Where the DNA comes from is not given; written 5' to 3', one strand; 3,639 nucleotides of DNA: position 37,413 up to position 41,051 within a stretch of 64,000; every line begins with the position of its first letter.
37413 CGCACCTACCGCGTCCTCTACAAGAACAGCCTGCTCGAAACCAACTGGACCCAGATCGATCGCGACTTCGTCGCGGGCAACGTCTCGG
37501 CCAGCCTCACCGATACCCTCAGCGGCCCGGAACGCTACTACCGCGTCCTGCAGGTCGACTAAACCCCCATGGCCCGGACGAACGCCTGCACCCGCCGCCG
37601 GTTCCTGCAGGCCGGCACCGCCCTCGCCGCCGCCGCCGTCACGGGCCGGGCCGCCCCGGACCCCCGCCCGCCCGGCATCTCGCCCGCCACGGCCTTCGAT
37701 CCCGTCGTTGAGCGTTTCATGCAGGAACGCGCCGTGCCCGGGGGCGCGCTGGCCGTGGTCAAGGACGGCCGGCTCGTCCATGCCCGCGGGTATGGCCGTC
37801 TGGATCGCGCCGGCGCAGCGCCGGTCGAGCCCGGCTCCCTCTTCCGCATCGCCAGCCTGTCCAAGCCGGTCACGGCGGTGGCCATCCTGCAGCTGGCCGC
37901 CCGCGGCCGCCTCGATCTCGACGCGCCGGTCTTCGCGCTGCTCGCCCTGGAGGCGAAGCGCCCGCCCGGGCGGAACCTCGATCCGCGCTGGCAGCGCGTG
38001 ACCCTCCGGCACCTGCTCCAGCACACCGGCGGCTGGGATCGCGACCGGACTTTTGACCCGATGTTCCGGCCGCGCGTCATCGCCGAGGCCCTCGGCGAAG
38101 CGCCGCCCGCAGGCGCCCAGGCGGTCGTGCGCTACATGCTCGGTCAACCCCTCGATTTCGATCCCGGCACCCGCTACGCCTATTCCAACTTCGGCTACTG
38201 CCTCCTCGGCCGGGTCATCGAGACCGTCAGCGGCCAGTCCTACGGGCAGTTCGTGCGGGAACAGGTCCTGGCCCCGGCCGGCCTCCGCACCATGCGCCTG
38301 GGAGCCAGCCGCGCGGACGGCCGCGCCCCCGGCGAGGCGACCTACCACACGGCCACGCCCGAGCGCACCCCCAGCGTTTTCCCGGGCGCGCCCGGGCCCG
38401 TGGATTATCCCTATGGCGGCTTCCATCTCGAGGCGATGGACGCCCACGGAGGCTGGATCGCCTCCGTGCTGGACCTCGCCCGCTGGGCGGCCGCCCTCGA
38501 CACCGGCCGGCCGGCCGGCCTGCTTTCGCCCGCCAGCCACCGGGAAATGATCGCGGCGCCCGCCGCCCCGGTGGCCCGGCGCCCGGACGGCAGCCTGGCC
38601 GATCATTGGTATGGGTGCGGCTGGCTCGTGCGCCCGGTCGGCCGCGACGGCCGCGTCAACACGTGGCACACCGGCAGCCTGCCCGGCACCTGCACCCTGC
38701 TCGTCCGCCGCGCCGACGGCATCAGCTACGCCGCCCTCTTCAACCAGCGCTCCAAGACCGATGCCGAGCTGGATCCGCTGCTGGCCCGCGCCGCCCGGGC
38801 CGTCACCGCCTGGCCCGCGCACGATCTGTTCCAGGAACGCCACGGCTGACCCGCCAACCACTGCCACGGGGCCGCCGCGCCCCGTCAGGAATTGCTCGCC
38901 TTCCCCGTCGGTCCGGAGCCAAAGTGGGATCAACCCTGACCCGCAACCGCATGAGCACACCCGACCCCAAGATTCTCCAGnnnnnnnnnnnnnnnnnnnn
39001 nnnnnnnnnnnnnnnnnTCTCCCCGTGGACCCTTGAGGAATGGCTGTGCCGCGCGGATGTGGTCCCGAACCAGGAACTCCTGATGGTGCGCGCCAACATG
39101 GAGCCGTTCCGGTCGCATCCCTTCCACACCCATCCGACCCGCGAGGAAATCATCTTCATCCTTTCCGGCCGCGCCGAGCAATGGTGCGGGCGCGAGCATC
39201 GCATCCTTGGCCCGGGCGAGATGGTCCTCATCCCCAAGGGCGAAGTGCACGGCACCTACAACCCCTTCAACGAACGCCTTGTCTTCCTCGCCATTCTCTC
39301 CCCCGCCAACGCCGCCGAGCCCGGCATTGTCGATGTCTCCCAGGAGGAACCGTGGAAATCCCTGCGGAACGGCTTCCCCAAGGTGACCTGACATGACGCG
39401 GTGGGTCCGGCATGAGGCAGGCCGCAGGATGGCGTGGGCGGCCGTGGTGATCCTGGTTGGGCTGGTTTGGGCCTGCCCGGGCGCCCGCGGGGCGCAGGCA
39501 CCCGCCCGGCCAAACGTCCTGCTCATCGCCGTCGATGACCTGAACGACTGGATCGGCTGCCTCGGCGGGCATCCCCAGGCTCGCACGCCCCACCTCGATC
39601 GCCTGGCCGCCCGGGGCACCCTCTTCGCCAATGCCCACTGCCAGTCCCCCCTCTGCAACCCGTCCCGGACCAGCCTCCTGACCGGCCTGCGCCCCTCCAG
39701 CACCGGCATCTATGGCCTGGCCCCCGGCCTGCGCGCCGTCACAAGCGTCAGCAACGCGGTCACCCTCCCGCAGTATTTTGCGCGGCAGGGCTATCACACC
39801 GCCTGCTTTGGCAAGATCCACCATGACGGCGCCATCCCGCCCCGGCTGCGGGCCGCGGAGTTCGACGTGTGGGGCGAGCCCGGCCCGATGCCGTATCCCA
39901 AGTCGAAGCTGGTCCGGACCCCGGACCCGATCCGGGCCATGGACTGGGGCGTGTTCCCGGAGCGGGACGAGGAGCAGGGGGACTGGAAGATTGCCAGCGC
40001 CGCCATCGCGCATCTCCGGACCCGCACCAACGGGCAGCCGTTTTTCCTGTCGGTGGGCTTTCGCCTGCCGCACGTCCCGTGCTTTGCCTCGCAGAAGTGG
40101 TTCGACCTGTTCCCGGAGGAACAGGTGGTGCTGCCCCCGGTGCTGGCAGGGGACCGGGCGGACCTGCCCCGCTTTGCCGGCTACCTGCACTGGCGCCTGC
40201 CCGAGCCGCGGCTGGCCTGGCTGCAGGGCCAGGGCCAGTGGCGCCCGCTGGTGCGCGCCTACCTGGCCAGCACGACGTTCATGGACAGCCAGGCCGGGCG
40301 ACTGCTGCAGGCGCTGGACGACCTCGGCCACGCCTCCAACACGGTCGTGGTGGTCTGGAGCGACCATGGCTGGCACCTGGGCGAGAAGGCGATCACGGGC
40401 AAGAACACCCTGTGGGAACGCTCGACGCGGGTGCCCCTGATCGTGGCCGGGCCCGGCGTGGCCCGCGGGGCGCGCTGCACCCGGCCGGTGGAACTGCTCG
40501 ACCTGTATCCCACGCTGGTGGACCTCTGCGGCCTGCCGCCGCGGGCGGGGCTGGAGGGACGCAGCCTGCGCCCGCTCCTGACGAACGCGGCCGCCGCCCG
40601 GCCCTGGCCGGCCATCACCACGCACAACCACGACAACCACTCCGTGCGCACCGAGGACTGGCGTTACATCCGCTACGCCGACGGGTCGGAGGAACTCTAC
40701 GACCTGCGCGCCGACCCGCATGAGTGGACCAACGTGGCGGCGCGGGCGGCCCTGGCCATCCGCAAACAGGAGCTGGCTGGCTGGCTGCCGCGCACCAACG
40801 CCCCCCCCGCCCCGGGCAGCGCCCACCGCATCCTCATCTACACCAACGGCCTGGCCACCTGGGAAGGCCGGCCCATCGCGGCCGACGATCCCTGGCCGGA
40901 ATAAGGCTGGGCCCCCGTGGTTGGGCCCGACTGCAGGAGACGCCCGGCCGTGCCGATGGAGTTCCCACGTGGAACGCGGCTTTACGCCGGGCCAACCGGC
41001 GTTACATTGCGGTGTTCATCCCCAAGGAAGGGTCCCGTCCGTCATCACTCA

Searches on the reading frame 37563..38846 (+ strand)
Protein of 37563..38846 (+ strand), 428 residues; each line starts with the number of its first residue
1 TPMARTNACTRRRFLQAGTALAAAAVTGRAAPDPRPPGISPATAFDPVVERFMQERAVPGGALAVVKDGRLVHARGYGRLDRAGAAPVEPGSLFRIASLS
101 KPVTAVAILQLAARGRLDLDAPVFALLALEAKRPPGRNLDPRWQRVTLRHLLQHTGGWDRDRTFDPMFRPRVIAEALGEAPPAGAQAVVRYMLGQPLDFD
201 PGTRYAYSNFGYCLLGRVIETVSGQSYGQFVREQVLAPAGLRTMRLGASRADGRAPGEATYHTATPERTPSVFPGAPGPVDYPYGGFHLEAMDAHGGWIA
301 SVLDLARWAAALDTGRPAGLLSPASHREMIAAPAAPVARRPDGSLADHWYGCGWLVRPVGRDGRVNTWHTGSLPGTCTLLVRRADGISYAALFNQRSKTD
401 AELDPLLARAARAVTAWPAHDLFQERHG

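Call 14: search_protein_families(library=pfam, proteins=[window:37563-38846:+], max_evalue=0.001)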
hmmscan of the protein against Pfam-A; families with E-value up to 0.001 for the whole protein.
window:37563-38846:+ (428 aa): 1 family
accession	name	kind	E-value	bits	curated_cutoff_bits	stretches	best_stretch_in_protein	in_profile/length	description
PF00144.29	Beta-lactamase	-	1.5e-67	228.5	27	1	45-410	1-326/329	Beta-lactamase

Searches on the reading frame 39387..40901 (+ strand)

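Call 14: search_protein_families(library=pfam, proteins=[window:39387-40901:+], max_evalue=0.001)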
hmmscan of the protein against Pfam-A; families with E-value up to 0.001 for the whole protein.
window:39387-40901:+ (505 aa): 3 families
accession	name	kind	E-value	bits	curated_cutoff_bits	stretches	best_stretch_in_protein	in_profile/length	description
PF00884.28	Sulfatase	-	1.2e-43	150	25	1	42-382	1-300/301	Sulfatase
PF16347.10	SGSH_C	-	9.4e-14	52.3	29.3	1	332-456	1-137/154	N-sulphoglucosamine sulphohydrolase, C-terminal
PF01663.27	Phosphodiest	-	3.5e-11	43.7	23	1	65-117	18-74/342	Type I phosphodiesterase / nucleotide pyrophosphatase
